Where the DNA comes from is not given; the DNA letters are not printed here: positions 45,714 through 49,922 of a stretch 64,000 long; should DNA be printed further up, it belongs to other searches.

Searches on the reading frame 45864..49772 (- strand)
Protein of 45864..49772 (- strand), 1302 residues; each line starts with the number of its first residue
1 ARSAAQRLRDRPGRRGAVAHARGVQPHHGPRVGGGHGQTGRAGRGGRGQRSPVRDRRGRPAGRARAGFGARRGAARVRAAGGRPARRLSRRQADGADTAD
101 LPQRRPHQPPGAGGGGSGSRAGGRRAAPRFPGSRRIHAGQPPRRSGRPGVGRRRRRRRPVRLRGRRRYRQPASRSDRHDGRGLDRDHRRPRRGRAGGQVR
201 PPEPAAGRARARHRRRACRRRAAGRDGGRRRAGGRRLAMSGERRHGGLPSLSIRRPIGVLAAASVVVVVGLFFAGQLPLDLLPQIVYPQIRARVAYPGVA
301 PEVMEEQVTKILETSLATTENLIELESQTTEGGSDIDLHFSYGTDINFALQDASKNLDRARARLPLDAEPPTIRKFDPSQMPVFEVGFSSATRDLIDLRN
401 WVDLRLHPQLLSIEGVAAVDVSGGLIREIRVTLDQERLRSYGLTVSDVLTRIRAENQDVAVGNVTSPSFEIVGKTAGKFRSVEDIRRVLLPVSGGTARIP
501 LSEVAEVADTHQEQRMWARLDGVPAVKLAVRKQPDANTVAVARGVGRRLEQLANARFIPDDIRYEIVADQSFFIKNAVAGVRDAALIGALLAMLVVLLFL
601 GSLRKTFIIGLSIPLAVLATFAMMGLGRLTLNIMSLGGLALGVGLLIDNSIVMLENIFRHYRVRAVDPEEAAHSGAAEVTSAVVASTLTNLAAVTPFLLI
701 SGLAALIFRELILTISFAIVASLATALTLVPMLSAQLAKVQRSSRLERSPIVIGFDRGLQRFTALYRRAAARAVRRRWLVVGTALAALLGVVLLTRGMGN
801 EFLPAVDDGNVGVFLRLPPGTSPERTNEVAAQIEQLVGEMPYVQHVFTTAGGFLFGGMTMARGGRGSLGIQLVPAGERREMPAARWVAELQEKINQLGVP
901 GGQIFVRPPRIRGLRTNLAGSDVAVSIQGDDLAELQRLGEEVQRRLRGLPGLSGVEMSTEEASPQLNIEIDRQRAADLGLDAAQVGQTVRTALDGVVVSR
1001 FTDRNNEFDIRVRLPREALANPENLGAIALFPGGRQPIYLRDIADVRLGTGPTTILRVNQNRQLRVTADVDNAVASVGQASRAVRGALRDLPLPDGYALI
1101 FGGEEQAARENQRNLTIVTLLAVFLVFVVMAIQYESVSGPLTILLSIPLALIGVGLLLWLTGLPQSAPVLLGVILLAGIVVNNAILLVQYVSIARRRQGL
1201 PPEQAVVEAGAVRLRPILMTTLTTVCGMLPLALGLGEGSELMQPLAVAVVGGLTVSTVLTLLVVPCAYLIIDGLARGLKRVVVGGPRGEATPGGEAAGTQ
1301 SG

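Call 57: search_protein_families(library=pfam, proteins=[window:45864-49772:-], max_evalue=0.00001)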
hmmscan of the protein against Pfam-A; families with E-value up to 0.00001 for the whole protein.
window:45864-49772:- (1302 aa): 2 families
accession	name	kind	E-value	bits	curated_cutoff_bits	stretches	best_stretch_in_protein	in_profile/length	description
PF00873.25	ACR_tran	-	1.3e-268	894.2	28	1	250-1271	3-1020/1021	AcrB/AcrD/AcrF family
PF03176.21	MMPL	-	2.6e-07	30.3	20.5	0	1066-1265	92-296/333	MMPL family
